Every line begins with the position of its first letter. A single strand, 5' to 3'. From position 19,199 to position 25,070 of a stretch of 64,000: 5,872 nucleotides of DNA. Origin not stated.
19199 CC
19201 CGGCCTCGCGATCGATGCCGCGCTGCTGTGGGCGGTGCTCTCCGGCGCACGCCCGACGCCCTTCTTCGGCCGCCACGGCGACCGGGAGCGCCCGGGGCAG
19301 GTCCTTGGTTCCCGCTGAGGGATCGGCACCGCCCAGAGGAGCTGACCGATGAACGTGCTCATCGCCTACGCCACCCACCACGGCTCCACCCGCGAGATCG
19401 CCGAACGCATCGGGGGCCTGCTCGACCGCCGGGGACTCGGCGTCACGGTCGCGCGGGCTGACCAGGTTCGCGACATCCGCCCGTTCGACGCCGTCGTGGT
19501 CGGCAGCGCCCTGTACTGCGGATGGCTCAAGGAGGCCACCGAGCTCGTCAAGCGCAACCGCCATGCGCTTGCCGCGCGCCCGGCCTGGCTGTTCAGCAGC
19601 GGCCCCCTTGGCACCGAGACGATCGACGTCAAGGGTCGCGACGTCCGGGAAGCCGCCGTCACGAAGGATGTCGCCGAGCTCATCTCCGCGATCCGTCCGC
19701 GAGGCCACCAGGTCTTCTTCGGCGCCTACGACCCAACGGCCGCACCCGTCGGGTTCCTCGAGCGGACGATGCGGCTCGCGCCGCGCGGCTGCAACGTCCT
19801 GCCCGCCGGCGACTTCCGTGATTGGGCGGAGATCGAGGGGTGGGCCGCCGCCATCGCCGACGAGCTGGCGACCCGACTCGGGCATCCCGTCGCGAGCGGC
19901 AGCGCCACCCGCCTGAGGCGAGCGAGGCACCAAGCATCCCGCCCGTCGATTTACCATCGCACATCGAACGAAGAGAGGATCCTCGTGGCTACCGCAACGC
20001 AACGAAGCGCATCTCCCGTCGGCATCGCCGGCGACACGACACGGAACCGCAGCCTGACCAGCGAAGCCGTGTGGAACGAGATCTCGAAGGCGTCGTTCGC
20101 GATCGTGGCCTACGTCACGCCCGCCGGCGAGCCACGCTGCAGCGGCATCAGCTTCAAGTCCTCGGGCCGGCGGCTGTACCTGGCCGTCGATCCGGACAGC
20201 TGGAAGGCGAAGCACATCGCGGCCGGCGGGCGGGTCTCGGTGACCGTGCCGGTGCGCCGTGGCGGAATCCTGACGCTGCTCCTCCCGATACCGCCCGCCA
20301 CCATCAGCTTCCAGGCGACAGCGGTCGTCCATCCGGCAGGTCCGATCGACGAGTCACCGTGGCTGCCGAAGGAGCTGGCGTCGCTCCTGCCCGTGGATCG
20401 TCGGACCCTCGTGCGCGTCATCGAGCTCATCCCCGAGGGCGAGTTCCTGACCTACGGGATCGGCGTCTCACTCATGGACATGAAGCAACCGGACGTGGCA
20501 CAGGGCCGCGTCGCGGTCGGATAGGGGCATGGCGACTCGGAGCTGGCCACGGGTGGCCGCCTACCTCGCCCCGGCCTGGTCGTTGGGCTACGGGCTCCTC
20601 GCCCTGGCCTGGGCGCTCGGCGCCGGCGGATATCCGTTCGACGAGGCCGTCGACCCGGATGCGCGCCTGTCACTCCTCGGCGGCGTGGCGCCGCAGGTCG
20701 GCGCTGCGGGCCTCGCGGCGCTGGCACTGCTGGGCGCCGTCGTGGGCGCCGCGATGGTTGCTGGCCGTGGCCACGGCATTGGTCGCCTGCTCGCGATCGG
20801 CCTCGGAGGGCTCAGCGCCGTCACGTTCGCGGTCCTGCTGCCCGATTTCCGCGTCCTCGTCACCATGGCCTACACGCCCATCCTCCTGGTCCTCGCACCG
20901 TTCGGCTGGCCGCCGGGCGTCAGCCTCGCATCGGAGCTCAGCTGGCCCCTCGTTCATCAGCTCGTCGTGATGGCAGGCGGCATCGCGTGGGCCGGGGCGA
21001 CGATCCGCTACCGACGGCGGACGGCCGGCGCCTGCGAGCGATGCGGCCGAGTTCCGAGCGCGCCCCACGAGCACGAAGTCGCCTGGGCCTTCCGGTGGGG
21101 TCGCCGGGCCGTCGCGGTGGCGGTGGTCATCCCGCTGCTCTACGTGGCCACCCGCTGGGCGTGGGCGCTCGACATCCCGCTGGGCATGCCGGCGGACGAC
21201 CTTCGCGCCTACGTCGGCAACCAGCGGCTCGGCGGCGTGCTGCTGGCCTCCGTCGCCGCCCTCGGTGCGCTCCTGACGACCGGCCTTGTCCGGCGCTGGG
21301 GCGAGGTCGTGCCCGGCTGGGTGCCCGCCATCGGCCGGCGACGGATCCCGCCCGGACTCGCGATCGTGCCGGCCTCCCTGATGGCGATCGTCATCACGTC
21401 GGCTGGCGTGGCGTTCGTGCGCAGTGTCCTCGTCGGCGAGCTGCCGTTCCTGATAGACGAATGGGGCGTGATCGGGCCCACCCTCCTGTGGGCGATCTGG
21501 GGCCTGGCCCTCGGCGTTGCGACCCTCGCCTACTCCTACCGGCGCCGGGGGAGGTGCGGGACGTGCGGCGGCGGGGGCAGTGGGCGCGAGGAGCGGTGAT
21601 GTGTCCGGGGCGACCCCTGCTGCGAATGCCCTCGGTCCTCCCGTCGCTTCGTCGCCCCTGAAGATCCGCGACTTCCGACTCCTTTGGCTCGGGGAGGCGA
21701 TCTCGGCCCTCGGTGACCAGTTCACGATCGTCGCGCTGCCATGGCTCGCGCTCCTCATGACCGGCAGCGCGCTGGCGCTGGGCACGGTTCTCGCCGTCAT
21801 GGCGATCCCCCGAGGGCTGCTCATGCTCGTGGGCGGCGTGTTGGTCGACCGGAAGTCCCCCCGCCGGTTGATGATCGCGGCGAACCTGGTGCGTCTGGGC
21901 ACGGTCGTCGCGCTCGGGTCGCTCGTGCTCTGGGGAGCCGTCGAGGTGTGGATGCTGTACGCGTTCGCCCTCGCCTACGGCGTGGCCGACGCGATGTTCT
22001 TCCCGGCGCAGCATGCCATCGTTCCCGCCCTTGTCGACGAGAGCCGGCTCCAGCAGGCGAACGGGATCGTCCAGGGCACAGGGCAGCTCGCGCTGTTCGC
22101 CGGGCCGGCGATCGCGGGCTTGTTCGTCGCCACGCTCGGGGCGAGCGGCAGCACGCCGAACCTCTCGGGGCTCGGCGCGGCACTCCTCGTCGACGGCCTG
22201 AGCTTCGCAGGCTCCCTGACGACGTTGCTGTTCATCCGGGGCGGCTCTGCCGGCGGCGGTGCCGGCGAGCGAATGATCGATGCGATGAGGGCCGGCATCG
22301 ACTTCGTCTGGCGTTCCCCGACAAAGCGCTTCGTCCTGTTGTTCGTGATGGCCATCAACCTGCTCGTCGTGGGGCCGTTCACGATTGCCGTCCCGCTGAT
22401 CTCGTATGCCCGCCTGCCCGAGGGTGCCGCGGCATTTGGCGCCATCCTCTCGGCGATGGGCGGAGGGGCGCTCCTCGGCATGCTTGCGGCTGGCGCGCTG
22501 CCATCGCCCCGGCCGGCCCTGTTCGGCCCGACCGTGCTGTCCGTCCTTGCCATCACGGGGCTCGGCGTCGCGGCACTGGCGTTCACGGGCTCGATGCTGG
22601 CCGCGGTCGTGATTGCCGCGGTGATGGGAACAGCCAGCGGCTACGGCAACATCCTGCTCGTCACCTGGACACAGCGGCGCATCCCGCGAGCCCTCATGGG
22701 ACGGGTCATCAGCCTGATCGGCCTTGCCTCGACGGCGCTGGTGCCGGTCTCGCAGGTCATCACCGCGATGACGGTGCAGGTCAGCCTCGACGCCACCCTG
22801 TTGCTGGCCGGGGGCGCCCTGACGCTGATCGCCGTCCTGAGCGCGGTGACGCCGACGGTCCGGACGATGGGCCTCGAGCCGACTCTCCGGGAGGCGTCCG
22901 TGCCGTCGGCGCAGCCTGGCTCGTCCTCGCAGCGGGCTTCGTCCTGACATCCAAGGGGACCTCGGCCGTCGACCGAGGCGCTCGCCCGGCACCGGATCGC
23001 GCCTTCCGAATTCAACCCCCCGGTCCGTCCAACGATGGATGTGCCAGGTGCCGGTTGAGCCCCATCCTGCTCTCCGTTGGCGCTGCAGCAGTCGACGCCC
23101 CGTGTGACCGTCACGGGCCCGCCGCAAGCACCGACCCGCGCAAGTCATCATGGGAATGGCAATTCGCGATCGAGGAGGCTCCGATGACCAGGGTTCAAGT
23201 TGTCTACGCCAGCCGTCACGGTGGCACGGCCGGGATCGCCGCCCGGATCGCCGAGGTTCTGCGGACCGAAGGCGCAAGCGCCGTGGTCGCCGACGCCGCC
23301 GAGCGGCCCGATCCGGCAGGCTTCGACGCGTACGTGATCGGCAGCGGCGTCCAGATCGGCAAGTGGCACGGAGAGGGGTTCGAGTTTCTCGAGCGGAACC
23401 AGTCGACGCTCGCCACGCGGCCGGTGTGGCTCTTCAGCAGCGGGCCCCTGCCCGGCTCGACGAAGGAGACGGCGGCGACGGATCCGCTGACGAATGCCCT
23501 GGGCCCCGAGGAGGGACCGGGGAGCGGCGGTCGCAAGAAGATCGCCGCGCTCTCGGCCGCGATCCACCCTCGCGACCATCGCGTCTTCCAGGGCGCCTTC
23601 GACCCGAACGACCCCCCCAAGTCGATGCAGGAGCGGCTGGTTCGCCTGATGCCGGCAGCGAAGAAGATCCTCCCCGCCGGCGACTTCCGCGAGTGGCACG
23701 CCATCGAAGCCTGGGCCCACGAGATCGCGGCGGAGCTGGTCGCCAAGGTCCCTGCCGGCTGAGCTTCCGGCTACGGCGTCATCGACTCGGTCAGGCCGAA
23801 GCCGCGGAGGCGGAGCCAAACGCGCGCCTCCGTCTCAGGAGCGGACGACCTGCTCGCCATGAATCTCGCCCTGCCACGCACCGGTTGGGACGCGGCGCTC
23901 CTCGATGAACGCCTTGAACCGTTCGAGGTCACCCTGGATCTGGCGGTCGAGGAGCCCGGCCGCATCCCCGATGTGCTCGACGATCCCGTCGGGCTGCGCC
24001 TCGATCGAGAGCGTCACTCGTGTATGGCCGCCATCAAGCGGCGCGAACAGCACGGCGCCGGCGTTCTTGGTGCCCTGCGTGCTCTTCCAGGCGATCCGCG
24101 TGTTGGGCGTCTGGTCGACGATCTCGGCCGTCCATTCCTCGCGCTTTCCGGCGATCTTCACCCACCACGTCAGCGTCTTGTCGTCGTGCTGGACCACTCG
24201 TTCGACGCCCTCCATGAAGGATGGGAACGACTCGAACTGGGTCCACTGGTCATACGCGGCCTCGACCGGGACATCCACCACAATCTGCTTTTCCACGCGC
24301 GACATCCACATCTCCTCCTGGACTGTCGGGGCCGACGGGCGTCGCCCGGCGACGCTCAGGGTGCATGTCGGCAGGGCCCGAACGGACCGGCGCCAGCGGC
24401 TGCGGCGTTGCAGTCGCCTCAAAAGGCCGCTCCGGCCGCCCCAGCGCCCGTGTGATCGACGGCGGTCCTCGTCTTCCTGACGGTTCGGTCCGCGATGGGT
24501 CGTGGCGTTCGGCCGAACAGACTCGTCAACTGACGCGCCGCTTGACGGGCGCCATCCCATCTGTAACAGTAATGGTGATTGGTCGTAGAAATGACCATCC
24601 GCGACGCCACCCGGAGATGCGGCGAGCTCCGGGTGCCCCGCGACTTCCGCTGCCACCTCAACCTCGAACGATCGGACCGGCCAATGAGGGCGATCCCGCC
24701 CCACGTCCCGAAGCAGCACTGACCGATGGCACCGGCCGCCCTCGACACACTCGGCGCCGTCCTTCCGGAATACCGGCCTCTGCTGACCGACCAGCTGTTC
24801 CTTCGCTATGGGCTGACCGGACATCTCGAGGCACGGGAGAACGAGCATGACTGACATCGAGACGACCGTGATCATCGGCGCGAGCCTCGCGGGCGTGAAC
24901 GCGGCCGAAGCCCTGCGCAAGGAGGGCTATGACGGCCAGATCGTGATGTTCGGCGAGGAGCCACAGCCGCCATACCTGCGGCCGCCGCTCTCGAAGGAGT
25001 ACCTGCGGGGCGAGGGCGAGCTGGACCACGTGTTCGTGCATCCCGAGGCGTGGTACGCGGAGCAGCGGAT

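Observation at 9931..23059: Six copies of an unassigned ~50-nt hairpin-forming leader motif in front of accessory operons (candidate cis-regulatory RNA or operator)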

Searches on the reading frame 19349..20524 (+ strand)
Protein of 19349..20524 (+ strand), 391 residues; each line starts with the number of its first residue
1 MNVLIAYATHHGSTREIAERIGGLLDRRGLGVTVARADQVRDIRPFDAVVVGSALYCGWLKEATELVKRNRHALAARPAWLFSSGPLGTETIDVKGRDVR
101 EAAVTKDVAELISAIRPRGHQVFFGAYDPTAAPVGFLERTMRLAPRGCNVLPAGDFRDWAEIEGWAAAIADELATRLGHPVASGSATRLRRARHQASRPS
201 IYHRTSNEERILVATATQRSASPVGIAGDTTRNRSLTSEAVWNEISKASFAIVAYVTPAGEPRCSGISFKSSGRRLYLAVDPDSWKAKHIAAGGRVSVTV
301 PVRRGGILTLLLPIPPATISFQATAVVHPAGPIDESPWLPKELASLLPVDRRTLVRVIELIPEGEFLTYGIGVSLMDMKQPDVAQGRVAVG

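Call 12: search_protein_families(library=pfam, proteins=[window:19349-20524:+], max_evalue=0.01)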
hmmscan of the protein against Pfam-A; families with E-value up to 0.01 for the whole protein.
window:19349-20524:+ (391 aa): 3 families
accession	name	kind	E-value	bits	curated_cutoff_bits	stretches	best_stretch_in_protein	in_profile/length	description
PF12724.12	Flavodoxin_5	-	1.5e-16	61.5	27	1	4-128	1-119/145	Flavodoxin domain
PF01243.27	PNPOx_N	-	3.7e-06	27.8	28.1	1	243-336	7-84/120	Pyridoxamine 5'-phosphate oxidase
PF00258.30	Flavodoxin_1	-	0.0024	18.5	25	1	5-49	1-49/143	Flavodoxin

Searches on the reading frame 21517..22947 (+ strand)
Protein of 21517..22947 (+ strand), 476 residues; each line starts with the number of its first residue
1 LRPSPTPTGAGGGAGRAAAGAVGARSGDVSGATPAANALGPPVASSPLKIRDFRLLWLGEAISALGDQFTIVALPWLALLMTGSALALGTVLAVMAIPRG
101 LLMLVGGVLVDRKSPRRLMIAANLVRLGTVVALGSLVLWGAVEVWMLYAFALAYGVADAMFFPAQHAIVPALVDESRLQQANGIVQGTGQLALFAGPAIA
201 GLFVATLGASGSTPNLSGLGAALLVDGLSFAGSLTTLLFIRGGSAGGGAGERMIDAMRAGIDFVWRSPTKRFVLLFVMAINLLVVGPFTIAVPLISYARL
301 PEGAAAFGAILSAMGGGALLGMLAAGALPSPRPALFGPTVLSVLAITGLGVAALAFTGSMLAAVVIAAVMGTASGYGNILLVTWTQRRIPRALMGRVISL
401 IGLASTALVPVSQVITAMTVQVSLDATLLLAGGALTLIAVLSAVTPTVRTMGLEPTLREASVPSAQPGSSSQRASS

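Call 12: search_protein_families(library=pfam, proteins=[window:21517-22947:+], max_evalue=0.01)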
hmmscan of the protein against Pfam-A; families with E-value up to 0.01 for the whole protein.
window:21517-22947:+ (476 aa): 2 families
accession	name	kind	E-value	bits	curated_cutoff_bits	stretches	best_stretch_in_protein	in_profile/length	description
PF05977.19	MFS_3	-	6.8e-25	87.9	27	1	46-443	5-391/524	Transmembrane secretion effector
PF07690.21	MFS_1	-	4e-22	79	33.4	1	56-406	1-340/347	Major Facilitator Superfamily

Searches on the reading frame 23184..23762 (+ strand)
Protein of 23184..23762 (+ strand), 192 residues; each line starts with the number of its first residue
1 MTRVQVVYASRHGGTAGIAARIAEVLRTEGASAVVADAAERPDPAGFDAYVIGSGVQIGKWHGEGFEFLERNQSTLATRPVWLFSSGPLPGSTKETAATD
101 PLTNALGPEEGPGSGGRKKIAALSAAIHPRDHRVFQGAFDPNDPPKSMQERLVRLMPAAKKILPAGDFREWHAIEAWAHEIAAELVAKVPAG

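Call 63: search_protein_families(library=ncbifam, proteins=[window:23184-23762:+], max_evalue=0.01)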
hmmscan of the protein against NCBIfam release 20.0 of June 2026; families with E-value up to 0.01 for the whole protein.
window:23184-23762:+ (192 aa): 3 families
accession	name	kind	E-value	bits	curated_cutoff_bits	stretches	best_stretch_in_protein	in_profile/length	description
NF008316.0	PRK11104.1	equivalog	5.7e-07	29.5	142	1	4-85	3-86/177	menaquinone-dependent protoporphyrinogen IX dehydrogenase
NF045594.1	flavodox_BilS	equivalog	0.00055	19.9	155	1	5-85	2-75/160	flavodoxin family protein BilS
TIGR01753.1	flav_short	equivalog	0.006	17.1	123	1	4-87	1-89/140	flavodoxin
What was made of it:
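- Checked: E precedes a flavodoxin-like protein at 23184-23762 (call 63).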

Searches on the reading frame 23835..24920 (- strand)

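Call 12: search_protein_families(library=pfam, proteins=[window:23835-24920:-], max_evalue=0.01)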
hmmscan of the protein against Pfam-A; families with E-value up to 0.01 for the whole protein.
window:23835-24920:- (361 aa): 2 families
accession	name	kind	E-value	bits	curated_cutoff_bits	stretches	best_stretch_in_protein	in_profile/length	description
PF03364.25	Polyketide_cyc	-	1.2e-18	68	23.4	1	215-334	1-123/126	Polyketide cyclase / dehydrase and lipid transport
PF10604.15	Polyketide_cyc2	-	8.2e-11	42.8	27.4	1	206-337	1-139/142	Polyketide cyclase / dehydrase and lipid transport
